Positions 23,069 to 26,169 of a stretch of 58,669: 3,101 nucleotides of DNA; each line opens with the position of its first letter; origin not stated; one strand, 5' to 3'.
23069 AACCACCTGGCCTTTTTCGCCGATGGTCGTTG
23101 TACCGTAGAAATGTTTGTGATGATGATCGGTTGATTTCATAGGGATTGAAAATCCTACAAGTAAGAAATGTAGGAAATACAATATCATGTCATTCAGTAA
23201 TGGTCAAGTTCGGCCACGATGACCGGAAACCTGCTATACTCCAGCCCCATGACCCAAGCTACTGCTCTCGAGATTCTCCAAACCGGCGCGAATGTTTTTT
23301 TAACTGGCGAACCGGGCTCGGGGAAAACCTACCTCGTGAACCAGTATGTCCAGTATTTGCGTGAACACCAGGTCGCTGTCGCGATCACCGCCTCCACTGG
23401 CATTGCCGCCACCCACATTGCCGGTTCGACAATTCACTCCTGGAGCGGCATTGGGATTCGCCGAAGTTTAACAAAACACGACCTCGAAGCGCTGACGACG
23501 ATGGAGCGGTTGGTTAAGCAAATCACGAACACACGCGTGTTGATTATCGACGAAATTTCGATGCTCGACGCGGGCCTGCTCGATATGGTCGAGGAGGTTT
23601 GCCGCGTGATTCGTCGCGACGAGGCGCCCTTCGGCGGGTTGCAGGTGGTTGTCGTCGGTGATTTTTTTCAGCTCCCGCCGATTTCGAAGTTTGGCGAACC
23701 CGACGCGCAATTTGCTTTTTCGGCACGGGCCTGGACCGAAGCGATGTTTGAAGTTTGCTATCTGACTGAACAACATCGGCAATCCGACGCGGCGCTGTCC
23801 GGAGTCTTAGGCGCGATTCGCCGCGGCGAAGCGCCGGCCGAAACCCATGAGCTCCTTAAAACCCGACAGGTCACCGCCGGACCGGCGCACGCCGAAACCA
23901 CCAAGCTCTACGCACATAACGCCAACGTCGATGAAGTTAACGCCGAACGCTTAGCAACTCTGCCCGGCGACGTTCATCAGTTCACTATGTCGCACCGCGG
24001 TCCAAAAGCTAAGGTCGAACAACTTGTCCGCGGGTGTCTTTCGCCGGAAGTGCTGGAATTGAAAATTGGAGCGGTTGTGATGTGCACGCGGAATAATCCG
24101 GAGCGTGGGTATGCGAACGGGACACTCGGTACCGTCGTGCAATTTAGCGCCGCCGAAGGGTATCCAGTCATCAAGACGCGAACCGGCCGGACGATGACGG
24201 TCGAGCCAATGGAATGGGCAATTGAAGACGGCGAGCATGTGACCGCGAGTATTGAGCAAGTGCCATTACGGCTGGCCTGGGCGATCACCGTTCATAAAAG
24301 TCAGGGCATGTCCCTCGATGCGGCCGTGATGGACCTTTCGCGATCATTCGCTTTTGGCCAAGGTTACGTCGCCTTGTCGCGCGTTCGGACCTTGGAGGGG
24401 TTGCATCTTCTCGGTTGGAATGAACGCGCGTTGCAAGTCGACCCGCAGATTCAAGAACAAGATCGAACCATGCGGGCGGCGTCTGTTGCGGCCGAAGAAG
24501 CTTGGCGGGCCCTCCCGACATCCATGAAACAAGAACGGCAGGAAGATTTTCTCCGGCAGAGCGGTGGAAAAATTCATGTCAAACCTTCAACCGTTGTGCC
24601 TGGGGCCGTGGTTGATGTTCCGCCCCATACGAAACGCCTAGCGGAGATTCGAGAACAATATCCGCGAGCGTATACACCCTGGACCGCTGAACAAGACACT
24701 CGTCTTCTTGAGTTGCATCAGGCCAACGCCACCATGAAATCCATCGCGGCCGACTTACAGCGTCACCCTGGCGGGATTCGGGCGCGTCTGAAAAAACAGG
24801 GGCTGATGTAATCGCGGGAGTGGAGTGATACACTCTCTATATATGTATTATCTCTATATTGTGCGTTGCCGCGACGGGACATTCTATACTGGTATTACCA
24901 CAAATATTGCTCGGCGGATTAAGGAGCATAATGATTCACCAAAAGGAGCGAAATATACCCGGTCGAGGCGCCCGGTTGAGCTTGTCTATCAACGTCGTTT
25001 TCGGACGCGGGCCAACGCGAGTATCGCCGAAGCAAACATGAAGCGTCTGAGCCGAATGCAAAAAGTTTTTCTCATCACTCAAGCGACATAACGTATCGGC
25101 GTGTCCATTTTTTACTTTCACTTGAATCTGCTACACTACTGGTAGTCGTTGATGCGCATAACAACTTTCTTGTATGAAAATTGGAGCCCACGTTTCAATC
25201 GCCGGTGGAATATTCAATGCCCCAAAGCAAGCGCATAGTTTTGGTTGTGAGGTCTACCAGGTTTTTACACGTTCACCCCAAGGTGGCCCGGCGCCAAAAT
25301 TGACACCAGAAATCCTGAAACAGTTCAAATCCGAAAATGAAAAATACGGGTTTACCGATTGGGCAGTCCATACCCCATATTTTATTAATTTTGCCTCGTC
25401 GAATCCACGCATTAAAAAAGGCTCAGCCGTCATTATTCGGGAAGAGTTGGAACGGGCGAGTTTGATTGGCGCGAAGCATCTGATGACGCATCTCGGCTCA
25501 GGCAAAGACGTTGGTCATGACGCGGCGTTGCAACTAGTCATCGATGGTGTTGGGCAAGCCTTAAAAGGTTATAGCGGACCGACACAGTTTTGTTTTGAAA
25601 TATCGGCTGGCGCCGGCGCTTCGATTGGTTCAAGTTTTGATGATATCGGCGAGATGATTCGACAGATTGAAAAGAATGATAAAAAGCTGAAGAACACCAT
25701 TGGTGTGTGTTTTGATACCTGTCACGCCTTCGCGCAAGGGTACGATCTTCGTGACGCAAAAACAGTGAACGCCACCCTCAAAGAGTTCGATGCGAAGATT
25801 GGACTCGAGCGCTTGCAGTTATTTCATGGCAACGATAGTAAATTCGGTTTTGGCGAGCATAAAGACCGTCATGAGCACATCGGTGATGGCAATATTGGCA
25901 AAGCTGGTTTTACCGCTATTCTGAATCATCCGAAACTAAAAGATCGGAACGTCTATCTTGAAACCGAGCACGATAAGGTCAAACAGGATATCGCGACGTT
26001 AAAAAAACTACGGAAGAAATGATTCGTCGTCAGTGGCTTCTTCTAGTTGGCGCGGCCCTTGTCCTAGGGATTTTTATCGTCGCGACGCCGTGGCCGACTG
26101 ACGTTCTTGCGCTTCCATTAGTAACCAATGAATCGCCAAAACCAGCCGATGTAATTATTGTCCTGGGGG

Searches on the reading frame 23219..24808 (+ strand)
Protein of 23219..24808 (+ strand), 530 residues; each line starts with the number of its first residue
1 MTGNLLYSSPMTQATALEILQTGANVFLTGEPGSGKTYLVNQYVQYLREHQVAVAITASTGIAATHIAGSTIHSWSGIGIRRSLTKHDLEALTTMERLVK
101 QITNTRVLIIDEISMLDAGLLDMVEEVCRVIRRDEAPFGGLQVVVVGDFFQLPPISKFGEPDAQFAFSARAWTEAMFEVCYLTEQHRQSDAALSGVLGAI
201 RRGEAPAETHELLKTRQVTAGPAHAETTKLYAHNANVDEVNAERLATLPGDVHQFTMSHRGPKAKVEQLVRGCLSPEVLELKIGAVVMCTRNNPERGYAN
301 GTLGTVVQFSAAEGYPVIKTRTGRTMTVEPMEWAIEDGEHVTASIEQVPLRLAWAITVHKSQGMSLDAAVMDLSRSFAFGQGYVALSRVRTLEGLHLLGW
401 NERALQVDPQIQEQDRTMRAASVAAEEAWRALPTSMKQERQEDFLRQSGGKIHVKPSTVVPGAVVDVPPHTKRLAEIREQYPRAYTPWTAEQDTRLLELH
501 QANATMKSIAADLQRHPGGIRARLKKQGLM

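Call 49: search_protein_families(library=pfam, proteins=[window:23219-24808:+], max_evalue=0.001)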
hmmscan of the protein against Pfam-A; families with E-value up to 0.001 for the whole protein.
window:23219-24808:+ (530 aa): 11 families
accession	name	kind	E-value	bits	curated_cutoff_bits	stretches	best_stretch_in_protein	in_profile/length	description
PF05970.20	PIF1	-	7e-37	127.6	25.9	1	20-191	19-192/223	PIF1-like helicase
PF13604.12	AAA_30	-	1.4e-18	67.8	27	1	13-219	6-187/191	AAA domain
PF13245.12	AAA_19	-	5.4e-16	59.4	25.1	1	14-155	2-132/134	AAA domain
PF13401.12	AAA_22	-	1.3e-10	42.1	27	1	23-147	5-122/130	AAA domain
PF21530.3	Pif1_2B_dom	-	5.7e-08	32.8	23.9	1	272-309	9-47/47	DNA helicase Pif1, 2B domain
PF13191.12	AAA_16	-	1.3e-06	29.5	32.6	1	21-67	20-73/167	AAA ATPase domain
PF03266.21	NTPase_1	-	2.3e-06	28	23.9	0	25-54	1-30/168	NTPase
PF01443.25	Viral_helicase1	-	5.2e-06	26.9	21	1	29-124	4-79/228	Viral superfamily 1 RNA helicase core domain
PF07728.20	AAA_5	-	9e-06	26.2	22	1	25-122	1-84/139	AAA domain (dynein-related subfamily)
PF20720.3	nSTAND3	-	0.00013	22.2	27.2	1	15-54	9-48/155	Novel STAND NTPase 3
PF09848.15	SLFN-g3_helicase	-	0.00031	20.6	24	0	25-112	3-87/354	Schlafen group 3, DNA/RNA helicase domain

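Call 50: search_protein_families(library=padloc, proteins=[window:23219-24808:+], max_evalue=0.00001)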
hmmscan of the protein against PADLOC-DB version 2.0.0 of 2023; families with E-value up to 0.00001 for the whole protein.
window:23219-24808:+ (530 aa): 9 families
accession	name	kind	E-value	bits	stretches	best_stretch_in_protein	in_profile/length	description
PDLC05064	PDC-S68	-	3.5e-20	69.4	1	27-156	704-825/1273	-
PDLC05065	PDC-S68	-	9.6e-17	58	1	13-156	610-746/1221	-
PDLC01734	typeIV_RecD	-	2.1e-16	57.3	1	13-218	344-533/763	RecD_0_IVD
PDLC04476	PDC-M16A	-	1.4e-14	51.5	1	23-157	23-182/691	-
PDLC01148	RecD_like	-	2.4e-14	50.6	1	27-401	332-682/719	RecD/Tra ATPase fused to N-terminal HHH domain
PDLC04475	PDC-M16A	-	1.6e-12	44.8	1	18-312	25-334/721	-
PDLC05066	PDC-S68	-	2.9e-12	43.5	1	13-156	583-722/1202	-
PDLC05035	PDC-S53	-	4.1e-08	29.7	0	26-205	513-662/900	-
PDLC04472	PDC-M16A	-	2e-06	24.5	0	25-116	241-344/930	-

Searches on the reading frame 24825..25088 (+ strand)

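Call 49: search_protein_families(library=pfam, proteins=[window:24825-25088:+], max_evalue=0.001)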
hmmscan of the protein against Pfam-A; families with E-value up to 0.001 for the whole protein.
window:24825-25088:+ (88 aa): 1 family
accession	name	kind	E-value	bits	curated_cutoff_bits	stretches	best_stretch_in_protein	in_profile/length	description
PF01541.30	GIY-YIG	-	1.3e-15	57.9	22.6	1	7-78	1-74/78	GIY-YIG catalytic domain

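Call 50: search_protein_families(library=padloc, proteins=[window:24825-25088:+], max_evalue=0.00001)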
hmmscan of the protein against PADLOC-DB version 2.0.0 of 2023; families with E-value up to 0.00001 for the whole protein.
window:24825-25088:+ (88 aa): 0 families

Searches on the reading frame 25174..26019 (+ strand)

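Call 49: search_protein_families(library=pfam, proteins=[window:25174-26019:+], max_evalue=0.001)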
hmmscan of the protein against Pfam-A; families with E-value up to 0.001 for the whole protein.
window:25174-26019:+ (282 aa): 1 family
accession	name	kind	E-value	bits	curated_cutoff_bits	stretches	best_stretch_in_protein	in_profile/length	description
PF01261.30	AP_endonuc_2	-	3.8e-40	138.6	31.1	1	18-278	2-248/249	Xylose isomerase-like TIM barrel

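Call 50: search_protein_families(library=padloc, proteins=[window:25174-26019:+], max_evalue=0.00001)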
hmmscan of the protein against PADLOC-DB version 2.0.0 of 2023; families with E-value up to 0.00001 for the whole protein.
window:25174-26019:+ (282 aa): 0 families
